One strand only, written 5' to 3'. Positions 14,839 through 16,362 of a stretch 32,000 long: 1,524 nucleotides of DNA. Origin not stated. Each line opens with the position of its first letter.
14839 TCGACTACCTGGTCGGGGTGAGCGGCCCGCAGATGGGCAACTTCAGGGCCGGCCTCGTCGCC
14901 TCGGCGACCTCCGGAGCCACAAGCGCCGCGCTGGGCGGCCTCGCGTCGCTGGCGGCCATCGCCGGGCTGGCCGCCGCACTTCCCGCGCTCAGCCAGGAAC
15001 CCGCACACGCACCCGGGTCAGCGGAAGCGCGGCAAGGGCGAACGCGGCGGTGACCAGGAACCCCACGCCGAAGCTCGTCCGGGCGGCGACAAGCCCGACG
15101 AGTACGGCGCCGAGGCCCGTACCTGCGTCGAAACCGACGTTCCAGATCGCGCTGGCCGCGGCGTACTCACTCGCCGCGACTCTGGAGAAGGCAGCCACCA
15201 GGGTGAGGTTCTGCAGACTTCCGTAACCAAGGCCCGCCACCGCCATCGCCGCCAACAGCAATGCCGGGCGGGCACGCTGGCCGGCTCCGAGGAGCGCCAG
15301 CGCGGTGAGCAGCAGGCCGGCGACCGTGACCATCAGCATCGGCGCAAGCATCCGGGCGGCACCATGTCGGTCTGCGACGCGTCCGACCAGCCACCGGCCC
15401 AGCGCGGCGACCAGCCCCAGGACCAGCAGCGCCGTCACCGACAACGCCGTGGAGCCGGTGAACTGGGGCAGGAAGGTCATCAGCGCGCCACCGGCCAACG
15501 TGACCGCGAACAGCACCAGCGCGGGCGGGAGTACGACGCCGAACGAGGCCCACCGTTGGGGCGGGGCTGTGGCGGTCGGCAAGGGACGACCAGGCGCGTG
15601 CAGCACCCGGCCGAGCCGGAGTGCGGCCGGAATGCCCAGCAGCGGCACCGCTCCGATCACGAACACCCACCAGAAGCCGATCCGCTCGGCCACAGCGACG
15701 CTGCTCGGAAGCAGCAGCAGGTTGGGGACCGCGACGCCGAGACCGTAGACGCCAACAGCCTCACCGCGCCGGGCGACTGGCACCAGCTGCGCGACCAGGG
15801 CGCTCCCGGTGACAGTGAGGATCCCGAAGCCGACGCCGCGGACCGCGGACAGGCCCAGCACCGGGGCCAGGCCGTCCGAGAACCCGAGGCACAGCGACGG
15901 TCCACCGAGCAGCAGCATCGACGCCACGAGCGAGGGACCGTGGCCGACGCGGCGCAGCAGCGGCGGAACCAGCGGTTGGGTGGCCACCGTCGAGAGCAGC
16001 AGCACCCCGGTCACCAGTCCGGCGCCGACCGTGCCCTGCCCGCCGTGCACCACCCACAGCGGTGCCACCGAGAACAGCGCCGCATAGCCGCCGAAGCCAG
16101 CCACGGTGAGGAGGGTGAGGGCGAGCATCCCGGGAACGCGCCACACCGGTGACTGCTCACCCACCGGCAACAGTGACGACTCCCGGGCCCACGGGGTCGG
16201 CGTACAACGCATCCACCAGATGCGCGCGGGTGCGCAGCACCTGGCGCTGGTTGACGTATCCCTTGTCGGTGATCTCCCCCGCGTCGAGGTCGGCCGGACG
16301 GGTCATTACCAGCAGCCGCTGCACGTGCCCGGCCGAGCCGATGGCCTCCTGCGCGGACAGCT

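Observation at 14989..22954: Non-canonical boxC operon with its own ferredoxin/FNR pair, an amidohydrolase-2, a long-form CoA ligase, an MFS transporter and a PaaX regulator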

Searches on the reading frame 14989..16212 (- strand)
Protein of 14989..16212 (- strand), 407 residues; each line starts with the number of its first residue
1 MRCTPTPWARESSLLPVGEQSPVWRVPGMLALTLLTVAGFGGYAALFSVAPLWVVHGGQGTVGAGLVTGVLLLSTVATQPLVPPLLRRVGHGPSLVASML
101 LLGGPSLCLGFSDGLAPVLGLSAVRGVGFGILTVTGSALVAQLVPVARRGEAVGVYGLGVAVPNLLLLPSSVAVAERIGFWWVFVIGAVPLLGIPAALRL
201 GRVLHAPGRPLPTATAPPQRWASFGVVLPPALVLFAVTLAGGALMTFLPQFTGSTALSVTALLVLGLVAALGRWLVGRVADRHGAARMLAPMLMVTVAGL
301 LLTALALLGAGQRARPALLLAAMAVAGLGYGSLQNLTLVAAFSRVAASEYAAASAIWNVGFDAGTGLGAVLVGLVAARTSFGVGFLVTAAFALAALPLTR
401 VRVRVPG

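Call 5: search_protein_families(library=pfam, proteins=[window:14989-16212:-])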
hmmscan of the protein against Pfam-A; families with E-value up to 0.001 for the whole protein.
window:14989-16212:- (407 aa): 1 family
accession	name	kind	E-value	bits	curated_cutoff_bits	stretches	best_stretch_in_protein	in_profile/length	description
PF07690.21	MFS_1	-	2.9e-25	89.4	33.4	2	34-306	3-288/347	Major Facilitator Superfamily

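Call 6: search_protein_families(library=ncbifam, proteins=[window:14989-16212:-])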
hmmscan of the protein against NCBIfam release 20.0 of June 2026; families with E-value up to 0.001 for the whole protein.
window:14989-16212:- (407 aa): 3 families
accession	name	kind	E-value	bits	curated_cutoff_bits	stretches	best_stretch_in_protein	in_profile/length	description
TIGR00893.1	2A0114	subfamily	1.2e-06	27.7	395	1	64-190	31-157/399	D-galactonate transporter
TIGR00711.1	efflux_EmrB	subfamily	3.7e-05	22.7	230.2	1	67-184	43-159/485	DHA2 family efflux MFS transporter permease subunit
TIGR00881.1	2A0104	subfamily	0.00012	21.2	407.75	0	270-393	44-161/379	phosphoglycerate transporter protein PgtP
